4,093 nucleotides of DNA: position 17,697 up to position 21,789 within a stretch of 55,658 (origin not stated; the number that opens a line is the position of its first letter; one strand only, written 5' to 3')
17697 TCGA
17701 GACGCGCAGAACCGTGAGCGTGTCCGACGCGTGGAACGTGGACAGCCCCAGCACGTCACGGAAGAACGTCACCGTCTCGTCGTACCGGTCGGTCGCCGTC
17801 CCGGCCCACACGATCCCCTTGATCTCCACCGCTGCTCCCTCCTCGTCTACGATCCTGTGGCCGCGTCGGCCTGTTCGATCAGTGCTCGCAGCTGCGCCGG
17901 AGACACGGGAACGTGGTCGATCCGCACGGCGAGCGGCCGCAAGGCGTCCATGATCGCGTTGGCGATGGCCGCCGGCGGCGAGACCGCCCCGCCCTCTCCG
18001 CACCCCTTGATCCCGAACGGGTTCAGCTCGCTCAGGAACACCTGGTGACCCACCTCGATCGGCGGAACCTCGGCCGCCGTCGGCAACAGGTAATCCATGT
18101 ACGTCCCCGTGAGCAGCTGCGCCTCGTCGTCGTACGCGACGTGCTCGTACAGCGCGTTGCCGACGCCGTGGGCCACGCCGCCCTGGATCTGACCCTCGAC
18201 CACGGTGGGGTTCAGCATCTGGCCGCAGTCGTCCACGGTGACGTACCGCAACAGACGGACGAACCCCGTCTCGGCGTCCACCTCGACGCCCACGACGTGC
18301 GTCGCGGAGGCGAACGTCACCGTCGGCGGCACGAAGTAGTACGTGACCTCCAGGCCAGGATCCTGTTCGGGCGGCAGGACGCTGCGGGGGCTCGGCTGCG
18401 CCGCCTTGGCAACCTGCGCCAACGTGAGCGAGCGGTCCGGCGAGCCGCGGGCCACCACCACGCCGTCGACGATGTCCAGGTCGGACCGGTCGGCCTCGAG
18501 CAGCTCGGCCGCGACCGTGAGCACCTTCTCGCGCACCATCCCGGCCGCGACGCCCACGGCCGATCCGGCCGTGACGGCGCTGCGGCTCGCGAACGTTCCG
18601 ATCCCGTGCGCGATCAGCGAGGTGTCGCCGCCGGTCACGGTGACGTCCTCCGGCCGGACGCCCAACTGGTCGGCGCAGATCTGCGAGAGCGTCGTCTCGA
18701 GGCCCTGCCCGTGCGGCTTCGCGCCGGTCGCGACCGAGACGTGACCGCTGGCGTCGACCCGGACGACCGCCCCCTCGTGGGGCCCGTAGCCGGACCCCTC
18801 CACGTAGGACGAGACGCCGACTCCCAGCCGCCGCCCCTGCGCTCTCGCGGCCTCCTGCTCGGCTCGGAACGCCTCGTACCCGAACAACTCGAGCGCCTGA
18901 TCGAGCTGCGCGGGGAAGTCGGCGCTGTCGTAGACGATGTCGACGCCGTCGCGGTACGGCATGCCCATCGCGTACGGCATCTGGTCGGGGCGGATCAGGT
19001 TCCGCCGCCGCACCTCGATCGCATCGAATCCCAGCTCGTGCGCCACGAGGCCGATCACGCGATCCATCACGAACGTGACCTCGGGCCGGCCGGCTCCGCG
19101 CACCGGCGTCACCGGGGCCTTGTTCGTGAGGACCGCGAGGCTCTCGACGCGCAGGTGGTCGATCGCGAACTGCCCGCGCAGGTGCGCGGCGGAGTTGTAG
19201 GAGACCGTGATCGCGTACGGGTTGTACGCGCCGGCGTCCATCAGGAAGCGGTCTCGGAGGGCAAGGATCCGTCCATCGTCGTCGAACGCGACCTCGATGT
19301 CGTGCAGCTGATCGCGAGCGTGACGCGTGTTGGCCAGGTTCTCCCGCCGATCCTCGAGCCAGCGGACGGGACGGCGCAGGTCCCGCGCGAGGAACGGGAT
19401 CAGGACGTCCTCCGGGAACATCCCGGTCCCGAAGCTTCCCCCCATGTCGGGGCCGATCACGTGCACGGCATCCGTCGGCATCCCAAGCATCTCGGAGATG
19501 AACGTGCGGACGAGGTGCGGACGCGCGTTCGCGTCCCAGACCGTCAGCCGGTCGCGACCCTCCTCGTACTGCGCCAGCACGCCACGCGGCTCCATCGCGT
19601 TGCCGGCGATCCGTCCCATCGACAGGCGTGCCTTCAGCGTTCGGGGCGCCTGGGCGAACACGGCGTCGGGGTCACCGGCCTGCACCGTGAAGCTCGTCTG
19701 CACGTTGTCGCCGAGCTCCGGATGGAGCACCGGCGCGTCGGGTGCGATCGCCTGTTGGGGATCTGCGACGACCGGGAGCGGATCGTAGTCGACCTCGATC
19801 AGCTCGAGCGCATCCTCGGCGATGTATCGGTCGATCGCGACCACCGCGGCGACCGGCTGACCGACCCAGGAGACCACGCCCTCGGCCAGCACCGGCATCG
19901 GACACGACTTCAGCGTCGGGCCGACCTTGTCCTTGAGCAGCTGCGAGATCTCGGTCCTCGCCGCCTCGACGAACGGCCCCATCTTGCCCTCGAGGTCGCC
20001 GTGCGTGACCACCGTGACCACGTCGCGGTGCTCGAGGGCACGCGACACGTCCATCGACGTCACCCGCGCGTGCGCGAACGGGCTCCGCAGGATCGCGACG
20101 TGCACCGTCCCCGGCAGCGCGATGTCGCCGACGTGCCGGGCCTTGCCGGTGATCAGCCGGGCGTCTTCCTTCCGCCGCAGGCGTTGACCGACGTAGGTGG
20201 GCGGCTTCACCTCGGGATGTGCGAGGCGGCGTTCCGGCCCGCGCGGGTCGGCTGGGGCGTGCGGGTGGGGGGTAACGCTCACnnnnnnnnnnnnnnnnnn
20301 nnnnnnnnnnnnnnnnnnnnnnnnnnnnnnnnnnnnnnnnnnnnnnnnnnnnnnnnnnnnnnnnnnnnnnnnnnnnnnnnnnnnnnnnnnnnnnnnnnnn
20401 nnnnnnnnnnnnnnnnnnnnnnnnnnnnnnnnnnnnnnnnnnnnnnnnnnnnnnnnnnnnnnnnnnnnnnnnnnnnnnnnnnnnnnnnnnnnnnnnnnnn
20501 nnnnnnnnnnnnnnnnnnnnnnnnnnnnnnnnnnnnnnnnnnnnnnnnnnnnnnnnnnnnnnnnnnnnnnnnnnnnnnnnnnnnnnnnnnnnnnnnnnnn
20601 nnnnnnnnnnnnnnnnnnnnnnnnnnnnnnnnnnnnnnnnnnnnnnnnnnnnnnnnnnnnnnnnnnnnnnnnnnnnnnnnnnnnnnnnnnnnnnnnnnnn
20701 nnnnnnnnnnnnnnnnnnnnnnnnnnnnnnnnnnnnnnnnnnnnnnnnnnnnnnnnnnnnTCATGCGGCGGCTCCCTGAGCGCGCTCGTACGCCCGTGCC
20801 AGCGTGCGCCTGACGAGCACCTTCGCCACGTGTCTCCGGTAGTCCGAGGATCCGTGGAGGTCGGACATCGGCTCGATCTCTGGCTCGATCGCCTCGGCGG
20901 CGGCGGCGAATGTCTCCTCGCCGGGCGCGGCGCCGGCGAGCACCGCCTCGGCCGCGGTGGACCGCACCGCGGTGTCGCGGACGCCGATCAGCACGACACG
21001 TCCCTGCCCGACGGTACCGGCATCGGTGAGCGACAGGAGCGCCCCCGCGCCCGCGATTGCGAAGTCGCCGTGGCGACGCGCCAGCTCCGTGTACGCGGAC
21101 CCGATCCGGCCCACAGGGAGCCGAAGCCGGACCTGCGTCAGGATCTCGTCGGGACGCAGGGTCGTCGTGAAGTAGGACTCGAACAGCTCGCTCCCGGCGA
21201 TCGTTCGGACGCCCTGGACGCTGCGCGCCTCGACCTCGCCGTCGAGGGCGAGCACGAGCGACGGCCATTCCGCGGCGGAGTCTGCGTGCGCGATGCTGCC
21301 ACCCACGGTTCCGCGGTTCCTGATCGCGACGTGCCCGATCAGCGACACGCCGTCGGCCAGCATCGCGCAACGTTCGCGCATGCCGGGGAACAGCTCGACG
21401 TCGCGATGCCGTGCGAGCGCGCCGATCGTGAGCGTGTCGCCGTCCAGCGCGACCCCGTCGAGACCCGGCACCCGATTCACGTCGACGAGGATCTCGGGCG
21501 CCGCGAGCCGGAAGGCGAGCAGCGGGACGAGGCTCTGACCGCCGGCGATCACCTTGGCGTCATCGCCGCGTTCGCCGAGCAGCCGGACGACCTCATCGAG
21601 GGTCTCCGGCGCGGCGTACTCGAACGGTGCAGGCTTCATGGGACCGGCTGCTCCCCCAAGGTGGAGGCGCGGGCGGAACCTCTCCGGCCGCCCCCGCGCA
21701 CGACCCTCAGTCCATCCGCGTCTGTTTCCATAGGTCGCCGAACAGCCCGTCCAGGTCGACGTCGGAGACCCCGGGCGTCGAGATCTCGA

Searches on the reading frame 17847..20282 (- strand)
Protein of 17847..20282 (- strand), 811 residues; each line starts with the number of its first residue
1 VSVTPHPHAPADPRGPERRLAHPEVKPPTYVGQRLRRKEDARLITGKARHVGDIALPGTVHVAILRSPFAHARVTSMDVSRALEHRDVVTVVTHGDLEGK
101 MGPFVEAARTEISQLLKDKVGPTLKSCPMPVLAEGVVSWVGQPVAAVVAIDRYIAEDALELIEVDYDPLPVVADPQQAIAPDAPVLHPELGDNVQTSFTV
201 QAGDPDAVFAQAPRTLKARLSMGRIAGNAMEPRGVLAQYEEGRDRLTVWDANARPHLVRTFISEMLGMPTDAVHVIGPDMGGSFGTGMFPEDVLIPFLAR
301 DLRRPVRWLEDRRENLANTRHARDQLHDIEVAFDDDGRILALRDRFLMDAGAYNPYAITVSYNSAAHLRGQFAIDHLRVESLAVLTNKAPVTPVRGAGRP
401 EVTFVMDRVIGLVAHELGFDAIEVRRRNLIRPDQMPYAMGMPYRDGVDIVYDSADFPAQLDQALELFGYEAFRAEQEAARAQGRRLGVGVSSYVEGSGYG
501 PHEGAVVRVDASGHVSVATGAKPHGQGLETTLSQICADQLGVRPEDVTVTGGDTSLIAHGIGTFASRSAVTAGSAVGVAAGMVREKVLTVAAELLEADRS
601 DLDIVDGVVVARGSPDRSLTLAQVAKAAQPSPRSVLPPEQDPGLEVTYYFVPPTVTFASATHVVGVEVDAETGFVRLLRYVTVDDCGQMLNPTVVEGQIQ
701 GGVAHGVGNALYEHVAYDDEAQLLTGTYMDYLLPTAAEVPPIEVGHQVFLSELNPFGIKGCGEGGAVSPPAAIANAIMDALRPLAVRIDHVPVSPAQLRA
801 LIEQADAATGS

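Call 5: search_protein_families(library=pfam, proteins=[window:17847-20282:-], max_evalue=0.001)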
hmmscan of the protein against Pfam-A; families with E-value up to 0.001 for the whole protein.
window:17847-20282:- (811 aa): 3 families
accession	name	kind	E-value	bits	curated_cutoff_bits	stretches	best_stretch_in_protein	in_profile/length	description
PF20256.3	MoCoBD_2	-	1.6e-84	284.2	27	1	462-740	1-283/283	Molybdopterin cofactor-binding domain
PF02738.23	MoCoBD_1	-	1.8e-70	237.3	27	1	187-429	2-244/244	Molybdopterin cofactor-binding domain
PF01315.27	Ald_Xan_dh_C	-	1.2e-24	87.2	31.3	1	45-170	1-110/110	Aldehyde oxidase and xanthine dehydrogenase, a/b hammerhead domain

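Call 14: search_solved_structures(query=window:17847-20282:-, max_evalue=0.00001)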
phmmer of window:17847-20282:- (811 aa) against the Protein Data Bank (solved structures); distinct sequences matched with E-value up to 0.00001: 42.
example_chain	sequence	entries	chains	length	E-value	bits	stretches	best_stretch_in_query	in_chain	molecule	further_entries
1t3q_B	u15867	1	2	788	5.8e-154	517.7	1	31-802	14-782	quinoline 2-oxidoreductase large subunit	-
8uem_A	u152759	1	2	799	9.8e-149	500.4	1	32-798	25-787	Carbon monoxide dehydrogenase (Large chain), CoxL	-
7dqx_A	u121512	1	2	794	2.2e-147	495.9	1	26-799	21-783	6-hydroxypseudooxynicotine dehydrogenase complex subunit gamma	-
1n5w_B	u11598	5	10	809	2.9e-124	419.5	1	31-784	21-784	Carbon monoxide dehydrogenase large chain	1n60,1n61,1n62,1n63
1zxi_B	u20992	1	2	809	3.7e-124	419.1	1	31-784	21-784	Carbon monoxide dehydrogenase large chain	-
1ffu_B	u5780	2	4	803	8.6e-124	417.9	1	33-787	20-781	CUTL, MOLYBDOPROTEIN OF CARBON MONOXIDE DEHYDROGENASE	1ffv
4zoh_A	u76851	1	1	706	4.3e-112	379.2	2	134-792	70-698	Putative oxidoreductase molybdopterin-binding subunit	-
1rm6_A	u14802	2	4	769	6.5e-85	289.4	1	30-808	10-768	4-hydroxybenzoyl-CoA reductase alpha subunit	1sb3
1sij_A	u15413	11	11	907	5.2e-48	167.3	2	33-580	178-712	Aldehyde oxidoreductase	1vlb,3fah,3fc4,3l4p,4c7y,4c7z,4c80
1dgj_A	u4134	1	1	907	2.1e-40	142.1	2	34-585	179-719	ALDEHYDE OXIDOREDUCTASE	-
5y6q_C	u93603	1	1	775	2.2e-40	142.1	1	35-781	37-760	Aldehyde oxidase large subunit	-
3hrd_B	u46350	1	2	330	3.5e-37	131.5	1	485-803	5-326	Nicotinate dehydrogenase medium molybdopterin subunit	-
2w55_B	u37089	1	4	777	5.5e-36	127.6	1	38-742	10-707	XANTHINE DEHYDROGENASE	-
1jro_B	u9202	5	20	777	7.8e-36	127.1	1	38-742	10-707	xanthine dehydrogenase, chain B | XANTHINE DEHYDROGENASE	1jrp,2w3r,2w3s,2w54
3hrd_A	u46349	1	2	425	3.6e-33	118.3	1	37-471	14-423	Nicotinate dehydrogenase large molybdopterin subunit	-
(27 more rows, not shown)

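Call 15: search_protein_families(library=ncbifam, proteins=[window:17847-20282:-], max_evalue=0.00001)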
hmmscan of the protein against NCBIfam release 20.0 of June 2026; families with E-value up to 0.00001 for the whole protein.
window:17847-20282:- (811 aa): 13 families
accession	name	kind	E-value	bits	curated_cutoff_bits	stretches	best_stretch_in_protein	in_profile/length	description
NF040766.1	CODH_aero_grp5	exception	2.6e-228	760.1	950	1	30-801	4-784/785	aerobic carbon-monoxide dehydrogenase large subunit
NF041018.1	glyceraldDH_alpha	equivalog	1.2e-200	668.6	790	1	29-797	1-739/741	glyceraldehyde dehydrogenase subunit alpha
TIGR02416.1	CO_dehy_Mo_lg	equivalog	3.3e-160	534.8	991.15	1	39-796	1-765/770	aerobic carbon-monoxide dehydrogenase large subunit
TIGR03194.1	4hydrxCoA_A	equivalog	1.4e-126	423.8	994.55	1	44-798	10-742/746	4-hydroxybenzoyl-CoA reductase subunit alpha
NF043082.1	XdhA_XDHase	equivalog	2.1e-117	393.2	780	1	31-805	1-755/758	xanthine dehydrogenase subunit XdhA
NF007426.0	PRK09970.1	equivalog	1.2e-111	374.1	916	1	29-800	4-753/761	xanthine dehydrogenase molybdenum-binding subunit XdhA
TIGR03196.1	pucD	equivalog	1.5e-89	301.3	783.65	1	32-800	4-756/763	xanthine dehydrogenase subunit D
NF045668.1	pterin_aldehy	equivalog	3.3e-73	247.2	1100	2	41-582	185-713/905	molybdopterin-dependent aldehyde oxidoreductase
TIGR02965.1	xanthine_xdhB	equivalog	6.5e-72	242.8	849.5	1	36-754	6-697/758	xanthine dehydrogenase molybdopterin binding subunit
TIGR03311.1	Se_dep_XDH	equivalog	1.9e-69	234.7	830.45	2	24-596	155-687/848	selenium-dependent xanthine dehydrogenase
TIGR03313.1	Se_sel_red_Mo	hypoth_equivalog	1.9e-61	207.9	1101.9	2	192-781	351-931/951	molybdopterin-dependent oxidoreductase Mo/Fe-S-binding subunit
NF041671.1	peri_hyde_PaoC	equivalog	2.6e-58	198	1180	1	30-794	17-723/735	aldehyde oxidoreductase molybdenum-binding subunit PaoC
TIGR02969.1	mam_aldehyde_ox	subfamily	2e-26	91.8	1912.3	1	40-781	585-1279/1330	aldehyde oxidase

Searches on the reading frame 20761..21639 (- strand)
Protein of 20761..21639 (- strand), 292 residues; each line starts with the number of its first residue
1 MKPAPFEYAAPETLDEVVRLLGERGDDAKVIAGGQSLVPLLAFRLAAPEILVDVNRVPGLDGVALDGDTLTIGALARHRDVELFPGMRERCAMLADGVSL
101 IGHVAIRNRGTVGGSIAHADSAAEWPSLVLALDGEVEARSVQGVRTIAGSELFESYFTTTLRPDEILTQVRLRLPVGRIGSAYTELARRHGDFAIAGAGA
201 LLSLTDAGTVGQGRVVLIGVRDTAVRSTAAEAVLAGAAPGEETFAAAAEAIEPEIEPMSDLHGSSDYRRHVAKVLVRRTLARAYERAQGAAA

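Call 5: search_protein_families(library=pfam, proteins=[window:20761-21639:-], max_evalue=0.001)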
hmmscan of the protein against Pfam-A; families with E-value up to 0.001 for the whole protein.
window:20761-21639:- (292 aa): 2 families
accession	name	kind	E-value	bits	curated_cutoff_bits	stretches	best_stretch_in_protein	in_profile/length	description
PF00941.27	FAD_binding_5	-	2.3e-42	145.1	27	1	5-172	2-167/170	FAD binding domain in molybdopterin dehydrogenase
PF03450.22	CO_deh_flav_C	-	1.3e-24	86.7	25.5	1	182-282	2-101/102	CO dehydrogenase flavoprotein C-terminal domain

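Call 15: search_protein_families(library=ncbifam, proteins=[window:20761-21639:-], max_evalue=0.00001)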
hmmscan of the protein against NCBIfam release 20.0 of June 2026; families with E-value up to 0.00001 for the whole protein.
window:20761-21639:- (292 aa): 7 families
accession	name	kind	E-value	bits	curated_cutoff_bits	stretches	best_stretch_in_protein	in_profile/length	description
NF041019.1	glyceraldDH_beta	equivalog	1.6e-74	250.7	350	1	1-282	1-279/280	glyceraldehyde dehydrogenase subunit beta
NF043083.1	XdhB_XDHase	equivalog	2.1e-35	122.3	310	1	7-288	6-288/289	xanthine dehydrogenase subunit XdhB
TIGR02963.1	xanthine_xdhA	equivalog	1.4e-32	112.9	467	1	8-279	195-464/468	xanthine dehydrogenase small subunit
NF007427.0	PRK09971.1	equivalog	5.6e-30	104.6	287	1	7-290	6-290/292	xanthine dehydrogenase FAD-binding subunit XdhB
TIGR03195.1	4hydrxCoA_B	equivalog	4.8e-23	81.8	404.55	2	129-284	165-320/321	4-hydroxybenzoyl-CoA reductase subunit beta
TIGR03312.1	Se_sel_red_FAD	hypoth_equivalog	9.4e-12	44.6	241.5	1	8-287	4-254/257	molybdopterin-dependent oxidoreductase FAD-binding subunit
TIGR03199.1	pucC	equivalog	5.4e-11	42.3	306.05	1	11-273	1-259/264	xanthine dehydrogenase subunit C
